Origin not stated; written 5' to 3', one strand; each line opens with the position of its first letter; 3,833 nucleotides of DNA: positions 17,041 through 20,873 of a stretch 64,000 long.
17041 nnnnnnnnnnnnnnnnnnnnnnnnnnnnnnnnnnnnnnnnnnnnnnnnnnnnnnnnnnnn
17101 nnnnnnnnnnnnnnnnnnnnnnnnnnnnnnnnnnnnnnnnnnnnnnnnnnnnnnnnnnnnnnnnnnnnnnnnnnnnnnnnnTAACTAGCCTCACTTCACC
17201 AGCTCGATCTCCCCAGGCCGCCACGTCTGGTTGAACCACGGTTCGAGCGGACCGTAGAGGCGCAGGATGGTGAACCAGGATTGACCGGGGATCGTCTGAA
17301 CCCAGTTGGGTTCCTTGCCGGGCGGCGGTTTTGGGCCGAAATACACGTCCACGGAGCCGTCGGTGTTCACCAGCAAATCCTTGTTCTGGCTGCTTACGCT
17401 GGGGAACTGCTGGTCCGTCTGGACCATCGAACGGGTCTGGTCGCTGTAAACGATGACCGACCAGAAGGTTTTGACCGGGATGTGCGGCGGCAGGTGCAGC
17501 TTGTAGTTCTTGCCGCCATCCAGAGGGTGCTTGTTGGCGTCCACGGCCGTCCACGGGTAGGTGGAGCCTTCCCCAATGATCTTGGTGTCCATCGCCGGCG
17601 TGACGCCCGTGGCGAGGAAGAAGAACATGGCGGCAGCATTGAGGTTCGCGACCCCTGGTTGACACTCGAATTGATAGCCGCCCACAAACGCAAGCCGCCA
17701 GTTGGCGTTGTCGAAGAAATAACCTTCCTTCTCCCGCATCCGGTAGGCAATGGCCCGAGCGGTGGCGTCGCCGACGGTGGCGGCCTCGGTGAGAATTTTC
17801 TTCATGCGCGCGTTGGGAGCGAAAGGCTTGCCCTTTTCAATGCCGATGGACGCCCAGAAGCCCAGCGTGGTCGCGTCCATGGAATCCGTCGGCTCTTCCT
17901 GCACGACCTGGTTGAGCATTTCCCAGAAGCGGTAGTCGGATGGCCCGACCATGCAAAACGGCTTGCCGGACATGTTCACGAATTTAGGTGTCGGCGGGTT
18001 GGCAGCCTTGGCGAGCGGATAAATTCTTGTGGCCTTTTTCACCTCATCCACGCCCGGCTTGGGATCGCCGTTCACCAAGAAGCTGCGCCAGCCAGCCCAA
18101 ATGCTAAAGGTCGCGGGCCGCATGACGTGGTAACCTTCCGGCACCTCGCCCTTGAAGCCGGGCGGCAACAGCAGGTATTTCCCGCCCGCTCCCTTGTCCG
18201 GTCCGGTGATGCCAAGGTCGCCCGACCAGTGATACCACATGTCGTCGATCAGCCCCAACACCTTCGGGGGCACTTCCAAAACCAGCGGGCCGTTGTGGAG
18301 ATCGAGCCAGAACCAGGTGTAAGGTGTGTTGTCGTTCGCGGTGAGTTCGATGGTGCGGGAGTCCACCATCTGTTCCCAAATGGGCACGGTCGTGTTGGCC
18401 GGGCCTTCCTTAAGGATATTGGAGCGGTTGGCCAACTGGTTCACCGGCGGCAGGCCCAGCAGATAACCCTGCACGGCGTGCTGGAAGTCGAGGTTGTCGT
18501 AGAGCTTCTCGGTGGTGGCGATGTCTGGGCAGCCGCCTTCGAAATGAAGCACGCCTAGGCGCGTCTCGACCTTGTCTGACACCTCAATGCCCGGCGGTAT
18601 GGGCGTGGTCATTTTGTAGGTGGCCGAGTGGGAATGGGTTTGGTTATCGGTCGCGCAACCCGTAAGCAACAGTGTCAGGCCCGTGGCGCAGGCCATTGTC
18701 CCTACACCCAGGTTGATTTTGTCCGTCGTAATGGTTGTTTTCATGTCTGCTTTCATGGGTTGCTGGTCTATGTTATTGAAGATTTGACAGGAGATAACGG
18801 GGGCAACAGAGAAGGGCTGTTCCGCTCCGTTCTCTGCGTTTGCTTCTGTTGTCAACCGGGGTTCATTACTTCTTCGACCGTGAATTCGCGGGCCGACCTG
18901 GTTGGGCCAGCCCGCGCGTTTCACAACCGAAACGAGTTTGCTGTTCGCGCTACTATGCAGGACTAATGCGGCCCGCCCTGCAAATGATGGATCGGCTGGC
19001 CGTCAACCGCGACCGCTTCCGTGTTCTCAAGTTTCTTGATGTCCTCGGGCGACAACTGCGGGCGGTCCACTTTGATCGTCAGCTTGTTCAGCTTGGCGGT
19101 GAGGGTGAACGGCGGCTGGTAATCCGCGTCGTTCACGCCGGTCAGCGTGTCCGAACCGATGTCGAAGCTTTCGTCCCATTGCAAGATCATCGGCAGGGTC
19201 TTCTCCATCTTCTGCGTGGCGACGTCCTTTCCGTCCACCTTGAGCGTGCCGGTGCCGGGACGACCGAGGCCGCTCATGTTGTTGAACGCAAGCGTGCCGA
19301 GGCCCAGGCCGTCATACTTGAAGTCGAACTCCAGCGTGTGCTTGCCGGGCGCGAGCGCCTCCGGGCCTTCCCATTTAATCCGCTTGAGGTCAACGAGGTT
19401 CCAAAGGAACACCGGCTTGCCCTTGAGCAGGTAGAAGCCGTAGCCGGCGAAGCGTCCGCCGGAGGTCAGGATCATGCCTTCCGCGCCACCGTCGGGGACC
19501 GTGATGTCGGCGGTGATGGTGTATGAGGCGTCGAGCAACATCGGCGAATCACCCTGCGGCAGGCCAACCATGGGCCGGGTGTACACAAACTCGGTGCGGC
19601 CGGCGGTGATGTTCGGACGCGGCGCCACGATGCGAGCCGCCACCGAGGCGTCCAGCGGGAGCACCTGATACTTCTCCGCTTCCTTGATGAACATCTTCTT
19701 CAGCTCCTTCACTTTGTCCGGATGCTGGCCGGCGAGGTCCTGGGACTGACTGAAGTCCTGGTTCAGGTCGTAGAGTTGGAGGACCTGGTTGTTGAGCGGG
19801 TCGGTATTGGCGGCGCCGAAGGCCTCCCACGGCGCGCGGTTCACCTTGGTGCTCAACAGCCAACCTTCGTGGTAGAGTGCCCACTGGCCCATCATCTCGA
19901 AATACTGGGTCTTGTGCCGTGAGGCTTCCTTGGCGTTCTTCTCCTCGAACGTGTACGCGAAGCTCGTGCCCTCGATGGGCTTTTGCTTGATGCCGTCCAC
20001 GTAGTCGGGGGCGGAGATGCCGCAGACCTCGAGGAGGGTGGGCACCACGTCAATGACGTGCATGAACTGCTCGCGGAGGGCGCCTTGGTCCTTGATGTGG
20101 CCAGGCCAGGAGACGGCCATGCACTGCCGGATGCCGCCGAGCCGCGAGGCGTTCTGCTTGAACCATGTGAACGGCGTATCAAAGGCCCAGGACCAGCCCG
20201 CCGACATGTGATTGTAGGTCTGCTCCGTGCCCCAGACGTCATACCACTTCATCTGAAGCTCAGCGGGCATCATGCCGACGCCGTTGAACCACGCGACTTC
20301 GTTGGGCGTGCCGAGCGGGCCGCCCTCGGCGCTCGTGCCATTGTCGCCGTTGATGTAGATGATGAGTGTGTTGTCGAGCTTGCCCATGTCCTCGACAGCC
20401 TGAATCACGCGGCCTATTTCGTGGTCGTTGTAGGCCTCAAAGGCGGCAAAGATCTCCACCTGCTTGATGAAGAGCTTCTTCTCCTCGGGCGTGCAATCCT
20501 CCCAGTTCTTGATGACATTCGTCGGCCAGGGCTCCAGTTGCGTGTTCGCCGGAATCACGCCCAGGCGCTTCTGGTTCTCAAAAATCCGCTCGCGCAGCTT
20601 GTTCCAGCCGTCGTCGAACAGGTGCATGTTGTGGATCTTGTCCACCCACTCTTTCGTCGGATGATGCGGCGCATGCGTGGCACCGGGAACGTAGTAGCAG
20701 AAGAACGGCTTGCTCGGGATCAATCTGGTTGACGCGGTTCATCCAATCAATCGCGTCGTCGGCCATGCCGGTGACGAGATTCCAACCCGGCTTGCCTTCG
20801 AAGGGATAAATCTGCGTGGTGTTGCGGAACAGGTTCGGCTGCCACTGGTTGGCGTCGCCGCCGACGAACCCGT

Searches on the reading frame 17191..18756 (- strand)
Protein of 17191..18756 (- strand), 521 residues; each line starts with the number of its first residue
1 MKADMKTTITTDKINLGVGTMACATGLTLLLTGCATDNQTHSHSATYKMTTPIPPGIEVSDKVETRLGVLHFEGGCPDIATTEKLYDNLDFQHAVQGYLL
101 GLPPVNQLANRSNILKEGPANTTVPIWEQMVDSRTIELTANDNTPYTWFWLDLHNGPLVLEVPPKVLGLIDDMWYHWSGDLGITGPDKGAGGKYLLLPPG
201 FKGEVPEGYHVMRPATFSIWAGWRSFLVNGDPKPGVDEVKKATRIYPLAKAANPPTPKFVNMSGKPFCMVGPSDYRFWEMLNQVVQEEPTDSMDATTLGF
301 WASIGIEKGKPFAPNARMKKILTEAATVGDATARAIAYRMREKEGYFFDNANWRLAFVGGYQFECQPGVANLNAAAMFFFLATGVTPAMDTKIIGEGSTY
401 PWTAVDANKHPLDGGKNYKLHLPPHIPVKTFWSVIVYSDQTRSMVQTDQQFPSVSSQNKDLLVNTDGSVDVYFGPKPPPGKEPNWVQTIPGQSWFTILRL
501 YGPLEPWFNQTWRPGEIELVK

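Call 39: search_protein_families(library=pfam, proteins=[window:17191-18756:-], max_evalue=0.001)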
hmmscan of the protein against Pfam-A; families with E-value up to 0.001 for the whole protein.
window:17191-18756:- (521 aa): 2 families
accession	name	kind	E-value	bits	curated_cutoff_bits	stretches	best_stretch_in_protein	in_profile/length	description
PF06742.16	DUF1214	-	2.4e-32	112.2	25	1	398-504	2-111/112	Protein of unknown function (DUF1214)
PF06863.17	DUF1254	-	7.7e-24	84.8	22.2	1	127-247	7-133/133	Protein of unknown function (DUF1254)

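Call 44: find_encoding_contigs(protein=window:17191-18756:-, flank=10000, max_places=6)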
Protein window:17191-18756:- (521 aa): no gene with exactly this product is on record in the collection.

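Call 46: find_homologous_proteins(query=window:17191-18756:-, max_evalue=1e-50)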
Query window:17191-18756:- (521 aa): 7933 proteins with E <= 1e-50 among 8000 candidates; the best 120 are listed.
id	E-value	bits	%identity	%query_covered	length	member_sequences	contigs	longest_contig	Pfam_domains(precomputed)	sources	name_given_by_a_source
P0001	0.0e+0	1141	92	99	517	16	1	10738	PF06742.17,PF06863.18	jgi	jgi:hypothetical protein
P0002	0.0e+0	1082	91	96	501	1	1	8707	PF06742.17,PF06863.18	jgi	jgi:hypothetical protein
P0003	1.3e-291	986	83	97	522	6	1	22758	PF06742.17,PF06863.18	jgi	jgi:hypothetical protein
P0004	3.6e-291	985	82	96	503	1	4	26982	PF06742.17,PF06863.18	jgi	jgi:hypothetical protein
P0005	5.1e-290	981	83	97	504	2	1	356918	PF06742.17,PF06863.18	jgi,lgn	-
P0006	2.6e-289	979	85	91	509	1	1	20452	PF06742.17,PF06863.18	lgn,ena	-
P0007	8.0e-286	967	81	96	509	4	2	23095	PF06742.17,PF06863.18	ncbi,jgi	ncbi:MAG: DUF1254 domain-containing protein [Thermoguttaceae bacterium]|jgi:hypothetical protein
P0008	2.1e-282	956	84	91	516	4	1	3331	PF06742.17,PF06863.18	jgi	jgi:hypothetical protein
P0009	1.0e-278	944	79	96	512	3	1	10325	PF06742.17,PF06863.18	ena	-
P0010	1.4e-277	940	82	91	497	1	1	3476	PF06742.17,PF06863.18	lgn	-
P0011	2.4e-276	936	82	91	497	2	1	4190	PF06742.17,PF06863.18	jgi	jgi:hypothetical protein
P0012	5.3e-276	935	82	91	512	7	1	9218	PF06742.17,PF06863.18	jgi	jgi:hypothetical protein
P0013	1.2e-275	934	80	94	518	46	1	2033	PF06742.17,PF06863.18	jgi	jgi:hypothetical protein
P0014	9.1e-275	931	53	75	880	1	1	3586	PF06742.17,PF06863.18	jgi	jgi:hypothetical protein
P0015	3.6e-274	929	77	97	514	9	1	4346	PF06742.17,PF06863.18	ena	-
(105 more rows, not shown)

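Call 47: find_encoding_contigs(protein=P0001, flank=10000, max_places=3)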
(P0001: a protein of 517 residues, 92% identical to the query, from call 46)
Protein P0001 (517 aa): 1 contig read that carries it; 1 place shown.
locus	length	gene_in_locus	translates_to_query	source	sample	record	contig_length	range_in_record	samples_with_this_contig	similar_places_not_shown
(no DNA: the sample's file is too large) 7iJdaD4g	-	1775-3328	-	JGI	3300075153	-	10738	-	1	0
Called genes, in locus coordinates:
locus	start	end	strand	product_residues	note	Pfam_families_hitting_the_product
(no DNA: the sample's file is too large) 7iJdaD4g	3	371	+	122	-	?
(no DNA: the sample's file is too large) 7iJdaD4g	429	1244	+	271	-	PF14366:DUF4410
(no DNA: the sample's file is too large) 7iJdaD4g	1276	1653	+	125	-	-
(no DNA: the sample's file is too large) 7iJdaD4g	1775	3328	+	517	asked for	PF06863:DUF1254, PF06742:DUF1214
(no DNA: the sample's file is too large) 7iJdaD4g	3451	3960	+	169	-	PF20464:MmeI_N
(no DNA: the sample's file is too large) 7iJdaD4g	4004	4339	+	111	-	-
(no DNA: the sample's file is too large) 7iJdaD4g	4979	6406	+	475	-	PF00202:Aminotran_3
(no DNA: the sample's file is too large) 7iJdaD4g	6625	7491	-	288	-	PF01261:AP_endonuc_2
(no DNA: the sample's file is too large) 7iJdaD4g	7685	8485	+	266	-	PF00657:Lipase_GDSL, PF13472:Lipase_GDSL_2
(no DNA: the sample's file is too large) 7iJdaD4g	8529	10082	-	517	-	PF07690:MFS_1, PF00854:PTR2 (faint), PF07690:MFS_1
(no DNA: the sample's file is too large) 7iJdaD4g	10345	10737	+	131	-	?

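Call 48: find_encoding_contigs(protein=P0005, flank=10000, max_places=3)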
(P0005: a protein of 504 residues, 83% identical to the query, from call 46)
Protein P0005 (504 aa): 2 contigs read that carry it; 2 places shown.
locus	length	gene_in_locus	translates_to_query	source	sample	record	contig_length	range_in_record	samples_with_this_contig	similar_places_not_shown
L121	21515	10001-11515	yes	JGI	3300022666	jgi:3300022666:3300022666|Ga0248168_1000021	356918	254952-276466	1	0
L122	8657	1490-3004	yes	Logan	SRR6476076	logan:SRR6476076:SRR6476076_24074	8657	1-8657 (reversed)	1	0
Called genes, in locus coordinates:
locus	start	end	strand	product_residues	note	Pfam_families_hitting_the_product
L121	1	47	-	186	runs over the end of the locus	PF04366:Ysc84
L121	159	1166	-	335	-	PF13387:Lnb_N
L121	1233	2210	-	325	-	-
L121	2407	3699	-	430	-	PF03349:Toluene_X, PF13505:OMP_b-brl (weak)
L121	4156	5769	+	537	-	PF00158:Sigma54_activat, PF14532:Sigma54_activ_2, PF00004:AAA (weak), PF07728:AAA_5, PF25601:AAA_lid_14, PF02954:HTH_8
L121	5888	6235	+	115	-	PF03992:ABM (weak)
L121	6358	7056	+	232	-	PF11769:DUF3313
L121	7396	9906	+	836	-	PF00884:Sulfatase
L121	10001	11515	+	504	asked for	PF06863:DUF1254, PF06742:DUF1214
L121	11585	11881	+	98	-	-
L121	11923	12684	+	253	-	PF14023:Bestrophin-like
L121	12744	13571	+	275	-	-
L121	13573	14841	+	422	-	PF04403:PqiA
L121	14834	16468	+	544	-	PF02470:MlaD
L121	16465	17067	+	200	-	PF03886:ABC_trans_aux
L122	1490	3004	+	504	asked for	PF06863:DUF1254, PF06742:DUF1214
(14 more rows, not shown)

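Call 52: find_encoding_contigs(protein=P0002, flank=10000, max_places=3)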
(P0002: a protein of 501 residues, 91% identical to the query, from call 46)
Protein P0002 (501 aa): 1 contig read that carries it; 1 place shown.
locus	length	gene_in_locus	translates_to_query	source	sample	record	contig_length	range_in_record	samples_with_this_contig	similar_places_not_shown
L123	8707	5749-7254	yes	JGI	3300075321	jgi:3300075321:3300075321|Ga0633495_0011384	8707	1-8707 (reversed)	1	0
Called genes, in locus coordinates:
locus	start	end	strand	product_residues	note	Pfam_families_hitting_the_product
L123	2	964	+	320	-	?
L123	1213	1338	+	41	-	-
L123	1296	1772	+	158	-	-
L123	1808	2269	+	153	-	-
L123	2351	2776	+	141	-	-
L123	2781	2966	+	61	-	-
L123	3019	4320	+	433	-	PF00884:Sulfatase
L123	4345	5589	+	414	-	PF16347:SGSH_C (weak)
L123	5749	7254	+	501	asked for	PF06863:DUF1254, PF06742:DUF1214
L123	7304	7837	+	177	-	-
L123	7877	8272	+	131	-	PF14023:Bestrophin-like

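Call 53: find_encoding_contigs(protein=P0006, flank=10000, max_places=3)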
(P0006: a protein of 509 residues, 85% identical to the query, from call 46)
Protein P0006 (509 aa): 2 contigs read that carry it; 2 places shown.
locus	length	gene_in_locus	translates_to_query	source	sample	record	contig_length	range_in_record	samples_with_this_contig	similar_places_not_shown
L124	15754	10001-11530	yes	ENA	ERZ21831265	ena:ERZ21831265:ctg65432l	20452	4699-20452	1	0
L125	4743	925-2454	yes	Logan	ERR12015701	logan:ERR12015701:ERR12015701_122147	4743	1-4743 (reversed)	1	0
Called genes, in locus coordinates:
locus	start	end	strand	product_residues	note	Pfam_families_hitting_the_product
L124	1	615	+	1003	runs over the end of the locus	PF17297:PEPCK_N, PF00821:PEPCK_GTP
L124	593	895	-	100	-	-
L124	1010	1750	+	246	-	-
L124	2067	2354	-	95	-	PF00514:Arm (faint), PF02985:HEAT (faint), PF13646:HEAT_2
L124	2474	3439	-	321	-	PF01261:AP_endonuc_2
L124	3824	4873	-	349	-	-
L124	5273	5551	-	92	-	-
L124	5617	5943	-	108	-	-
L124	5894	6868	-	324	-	PF03349:Toluene_X (weak)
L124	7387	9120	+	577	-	PF00884:Sulfatase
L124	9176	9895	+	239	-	-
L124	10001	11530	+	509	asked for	PF06863:DUF1254, PF06742:DUF1214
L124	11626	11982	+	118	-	-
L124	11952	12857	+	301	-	PF04055:Radical_SAM, PF13186:SPASM (weak)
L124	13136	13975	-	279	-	PF02906:Fe_hyd_lg_C, PF02256:Fe_hyd_SSU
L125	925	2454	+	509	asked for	PF06863:DUF1254, PF06742:DUF1214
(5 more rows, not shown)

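Call 102: find_related_loci(query=window:17191-18756:-, collection=metagenome_contigs, flank=4000)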
Query window:17191-18756:- (521 aa) in metagenome_contigs; peptide patterns used: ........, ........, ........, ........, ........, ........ (x = any residue, [..] = any of these).
201 stretches matched a pattern; 195 encode a relative of the query (tblastn E <= 1e-3); the best 80 are kept; 80 distinct loci.
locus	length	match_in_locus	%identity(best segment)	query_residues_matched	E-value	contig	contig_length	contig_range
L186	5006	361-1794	93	42-519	0e+0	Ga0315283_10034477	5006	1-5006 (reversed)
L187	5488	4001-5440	93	42-521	0e+0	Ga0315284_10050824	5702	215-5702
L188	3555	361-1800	93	42-521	0e+0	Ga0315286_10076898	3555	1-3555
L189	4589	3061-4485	92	47-521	0e+0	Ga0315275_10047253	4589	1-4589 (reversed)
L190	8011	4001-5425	92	47-521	0e+0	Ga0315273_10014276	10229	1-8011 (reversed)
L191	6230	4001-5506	80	20-518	0e+0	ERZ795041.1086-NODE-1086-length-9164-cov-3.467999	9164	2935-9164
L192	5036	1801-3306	80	20-518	0e+0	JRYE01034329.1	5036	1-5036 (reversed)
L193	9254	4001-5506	78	21-519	0e+0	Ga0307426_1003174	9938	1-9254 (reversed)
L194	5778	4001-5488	78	17-519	0e+0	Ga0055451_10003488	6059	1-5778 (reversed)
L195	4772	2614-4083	78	20-516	0e+0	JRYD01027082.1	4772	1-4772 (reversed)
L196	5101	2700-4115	81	48-519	0e+0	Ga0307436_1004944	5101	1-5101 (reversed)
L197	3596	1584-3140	76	6-519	0e+0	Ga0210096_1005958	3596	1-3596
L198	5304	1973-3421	76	31-520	0e+0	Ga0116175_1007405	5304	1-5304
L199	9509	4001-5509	77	21-519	0e+0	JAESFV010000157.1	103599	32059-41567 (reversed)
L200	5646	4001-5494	77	27-521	0e+0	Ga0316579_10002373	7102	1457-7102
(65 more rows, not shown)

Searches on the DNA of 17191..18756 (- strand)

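Call 51: search_with_rna_model(model_id=R1, sources=[L121, L122], max_evalue=1)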
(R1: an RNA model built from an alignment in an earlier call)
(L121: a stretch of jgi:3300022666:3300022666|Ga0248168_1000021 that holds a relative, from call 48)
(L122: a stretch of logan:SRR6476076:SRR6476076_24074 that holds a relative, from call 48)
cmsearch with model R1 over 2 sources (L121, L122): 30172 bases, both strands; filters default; matches with E-value up to 1: 0.
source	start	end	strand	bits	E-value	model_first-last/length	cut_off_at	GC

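Call 54: search_with_rna_model(model_id=R1, sources=[L123, L124, L125], max_evalue=1, show_alignments=4)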
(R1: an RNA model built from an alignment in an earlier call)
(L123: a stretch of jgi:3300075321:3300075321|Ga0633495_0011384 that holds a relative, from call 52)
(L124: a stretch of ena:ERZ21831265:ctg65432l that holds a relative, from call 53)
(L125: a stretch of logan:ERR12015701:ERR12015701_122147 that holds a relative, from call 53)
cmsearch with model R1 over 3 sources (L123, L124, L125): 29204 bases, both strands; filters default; matches with E-value up to 1: 2.
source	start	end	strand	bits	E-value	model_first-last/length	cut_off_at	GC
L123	7811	7886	+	27.4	9.1e-06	1-78/78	no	0.5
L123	7811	7886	-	15.5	0.029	1-78/78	no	0.5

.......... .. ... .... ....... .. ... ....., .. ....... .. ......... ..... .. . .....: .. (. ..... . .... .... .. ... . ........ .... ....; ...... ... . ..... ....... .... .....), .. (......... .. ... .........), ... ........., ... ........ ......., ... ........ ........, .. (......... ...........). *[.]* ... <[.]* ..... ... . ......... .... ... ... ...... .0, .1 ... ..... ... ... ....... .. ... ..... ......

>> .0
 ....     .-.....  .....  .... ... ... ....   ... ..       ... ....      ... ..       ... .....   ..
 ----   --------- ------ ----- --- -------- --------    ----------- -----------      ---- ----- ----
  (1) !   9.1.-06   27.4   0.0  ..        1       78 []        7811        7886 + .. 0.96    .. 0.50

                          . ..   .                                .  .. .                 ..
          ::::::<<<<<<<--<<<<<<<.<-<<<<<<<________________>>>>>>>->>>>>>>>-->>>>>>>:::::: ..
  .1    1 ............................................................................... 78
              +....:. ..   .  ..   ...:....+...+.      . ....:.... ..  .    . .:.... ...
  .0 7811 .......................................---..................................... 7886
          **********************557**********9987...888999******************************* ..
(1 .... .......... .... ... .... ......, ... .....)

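Call 103: search_with_rna_model(model_id=R1, sources=[L186, L187, L188, L189, L190, L191, L192, L193, L194, L195, L196, L197, L198, L199, L200, L201, L202, L203, L204, L205, L206, L207, L208, L209, L210, L211, L212, L213, L214, L215, L216, L217, L218, L219, L220, L221, L222, L223, L224, L225, L226, L227, L228, L229, L230, L231, L232, L233, L234, L235, L236, L237, L238, L239, L240, L241, L242, L243, L244, L245, L246, L247, L248, L249, L250, L251, L252, L253, L254, L255, L256, L257, L258, L259, L260, L261, L262, L263, L264, L265], max_evalue=0.01)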
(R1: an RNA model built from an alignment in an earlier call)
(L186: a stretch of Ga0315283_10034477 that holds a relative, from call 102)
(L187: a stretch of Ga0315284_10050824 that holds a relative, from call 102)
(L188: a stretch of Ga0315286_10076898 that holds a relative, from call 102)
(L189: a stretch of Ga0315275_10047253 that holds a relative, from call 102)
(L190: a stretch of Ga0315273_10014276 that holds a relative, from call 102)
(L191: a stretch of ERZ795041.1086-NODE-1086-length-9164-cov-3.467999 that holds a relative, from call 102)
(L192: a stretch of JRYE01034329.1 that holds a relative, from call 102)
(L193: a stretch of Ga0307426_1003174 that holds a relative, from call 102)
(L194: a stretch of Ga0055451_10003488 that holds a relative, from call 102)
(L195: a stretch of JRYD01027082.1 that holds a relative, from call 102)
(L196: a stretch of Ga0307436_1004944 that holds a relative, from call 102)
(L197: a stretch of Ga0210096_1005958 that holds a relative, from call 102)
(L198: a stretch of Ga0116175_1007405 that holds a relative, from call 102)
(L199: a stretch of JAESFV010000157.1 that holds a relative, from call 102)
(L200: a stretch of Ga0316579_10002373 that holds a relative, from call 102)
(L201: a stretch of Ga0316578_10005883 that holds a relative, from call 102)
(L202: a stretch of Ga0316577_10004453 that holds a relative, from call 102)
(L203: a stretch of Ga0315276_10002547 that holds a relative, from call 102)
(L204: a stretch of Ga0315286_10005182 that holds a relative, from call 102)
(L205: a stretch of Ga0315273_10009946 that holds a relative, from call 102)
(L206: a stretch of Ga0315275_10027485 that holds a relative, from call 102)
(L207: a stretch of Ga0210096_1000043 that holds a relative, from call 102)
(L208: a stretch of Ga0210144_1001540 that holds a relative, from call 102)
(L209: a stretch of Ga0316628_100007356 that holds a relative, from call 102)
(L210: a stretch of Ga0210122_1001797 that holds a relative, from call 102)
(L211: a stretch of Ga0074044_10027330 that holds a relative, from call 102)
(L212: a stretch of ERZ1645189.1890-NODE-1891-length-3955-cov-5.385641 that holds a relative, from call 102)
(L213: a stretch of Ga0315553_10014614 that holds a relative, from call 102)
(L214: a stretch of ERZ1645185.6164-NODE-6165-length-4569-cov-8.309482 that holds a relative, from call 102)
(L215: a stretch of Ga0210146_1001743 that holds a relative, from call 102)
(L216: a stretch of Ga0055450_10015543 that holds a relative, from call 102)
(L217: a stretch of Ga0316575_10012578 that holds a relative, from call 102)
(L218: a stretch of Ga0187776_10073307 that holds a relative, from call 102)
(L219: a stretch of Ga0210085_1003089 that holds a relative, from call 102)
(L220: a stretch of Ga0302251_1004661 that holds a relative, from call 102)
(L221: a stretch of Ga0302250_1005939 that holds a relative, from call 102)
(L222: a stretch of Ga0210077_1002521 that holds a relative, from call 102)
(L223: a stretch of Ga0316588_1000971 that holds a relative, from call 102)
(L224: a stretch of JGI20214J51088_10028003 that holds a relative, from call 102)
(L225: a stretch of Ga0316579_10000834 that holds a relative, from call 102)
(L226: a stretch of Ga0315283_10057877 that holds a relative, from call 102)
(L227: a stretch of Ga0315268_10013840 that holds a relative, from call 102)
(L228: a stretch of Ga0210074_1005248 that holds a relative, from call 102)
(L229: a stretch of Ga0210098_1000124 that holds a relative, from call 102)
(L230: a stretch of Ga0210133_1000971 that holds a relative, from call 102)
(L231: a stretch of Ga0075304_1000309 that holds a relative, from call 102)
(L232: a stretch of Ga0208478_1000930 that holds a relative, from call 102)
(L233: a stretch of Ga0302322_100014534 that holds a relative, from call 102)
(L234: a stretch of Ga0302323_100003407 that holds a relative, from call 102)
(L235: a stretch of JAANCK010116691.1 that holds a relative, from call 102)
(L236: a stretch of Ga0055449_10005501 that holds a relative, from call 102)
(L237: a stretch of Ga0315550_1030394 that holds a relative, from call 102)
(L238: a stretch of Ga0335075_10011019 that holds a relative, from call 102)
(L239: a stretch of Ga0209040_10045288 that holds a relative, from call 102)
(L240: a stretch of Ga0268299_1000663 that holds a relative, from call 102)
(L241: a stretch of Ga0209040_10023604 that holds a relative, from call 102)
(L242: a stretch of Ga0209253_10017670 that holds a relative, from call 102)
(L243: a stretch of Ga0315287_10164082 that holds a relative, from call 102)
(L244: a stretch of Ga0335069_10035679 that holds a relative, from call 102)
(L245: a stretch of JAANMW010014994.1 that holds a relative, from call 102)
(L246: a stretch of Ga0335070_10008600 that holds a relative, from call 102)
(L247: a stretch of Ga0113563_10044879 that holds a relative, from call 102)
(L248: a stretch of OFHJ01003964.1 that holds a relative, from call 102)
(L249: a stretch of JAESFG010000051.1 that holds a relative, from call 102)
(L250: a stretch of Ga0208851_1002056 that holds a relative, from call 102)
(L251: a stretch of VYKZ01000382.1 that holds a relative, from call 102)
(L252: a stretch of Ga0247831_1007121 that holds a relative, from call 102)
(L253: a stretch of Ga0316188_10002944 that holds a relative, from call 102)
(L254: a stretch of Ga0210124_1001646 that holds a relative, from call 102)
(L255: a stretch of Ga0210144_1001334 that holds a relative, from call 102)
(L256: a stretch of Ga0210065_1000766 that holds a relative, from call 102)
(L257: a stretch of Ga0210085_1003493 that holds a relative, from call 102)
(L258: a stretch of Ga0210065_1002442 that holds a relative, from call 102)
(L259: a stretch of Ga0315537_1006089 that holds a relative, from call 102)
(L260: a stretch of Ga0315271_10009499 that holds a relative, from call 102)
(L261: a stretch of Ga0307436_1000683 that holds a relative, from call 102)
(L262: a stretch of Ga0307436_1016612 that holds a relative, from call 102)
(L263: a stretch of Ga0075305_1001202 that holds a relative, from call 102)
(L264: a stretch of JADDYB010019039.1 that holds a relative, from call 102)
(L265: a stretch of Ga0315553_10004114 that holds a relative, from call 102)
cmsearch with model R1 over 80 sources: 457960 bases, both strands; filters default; matches with E-value up to 0.01: 0.
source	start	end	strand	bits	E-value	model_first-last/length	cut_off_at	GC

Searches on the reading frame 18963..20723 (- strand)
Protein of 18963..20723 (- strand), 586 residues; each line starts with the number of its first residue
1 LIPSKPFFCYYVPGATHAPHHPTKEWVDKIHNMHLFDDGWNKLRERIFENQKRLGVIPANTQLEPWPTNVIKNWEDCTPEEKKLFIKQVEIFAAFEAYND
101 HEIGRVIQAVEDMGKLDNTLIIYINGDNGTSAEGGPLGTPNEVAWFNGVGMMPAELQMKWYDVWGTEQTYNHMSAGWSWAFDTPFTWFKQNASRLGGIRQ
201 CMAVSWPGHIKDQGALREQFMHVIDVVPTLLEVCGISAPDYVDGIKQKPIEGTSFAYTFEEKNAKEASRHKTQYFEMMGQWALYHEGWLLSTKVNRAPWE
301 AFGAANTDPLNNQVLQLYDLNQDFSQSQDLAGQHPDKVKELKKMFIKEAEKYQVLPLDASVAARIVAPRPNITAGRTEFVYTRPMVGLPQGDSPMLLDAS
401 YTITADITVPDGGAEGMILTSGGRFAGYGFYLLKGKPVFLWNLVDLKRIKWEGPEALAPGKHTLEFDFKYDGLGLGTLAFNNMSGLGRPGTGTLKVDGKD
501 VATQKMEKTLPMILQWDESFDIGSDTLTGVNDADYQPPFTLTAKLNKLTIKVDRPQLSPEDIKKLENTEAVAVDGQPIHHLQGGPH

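Call 39: search_protein_families(library=pfam, proteins=[window:18963-20723:-], max_evalue=0.001)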
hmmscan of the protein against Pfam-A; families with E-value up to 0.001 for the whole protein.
window:18963-20723:- (586 aa): 2 families
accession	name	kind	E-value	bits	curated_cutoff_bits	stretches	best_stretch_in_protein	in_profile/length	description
PF00884.28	Sulfatase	-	1.2e-17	64.6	25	1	4-236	162-301/301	Sulfatase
PF16347.10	SGSH_C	-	1.5e-07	32.2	29.3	1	187-251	5-68/154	N-sulphoglucosamine sulphohydrolase, C-terminal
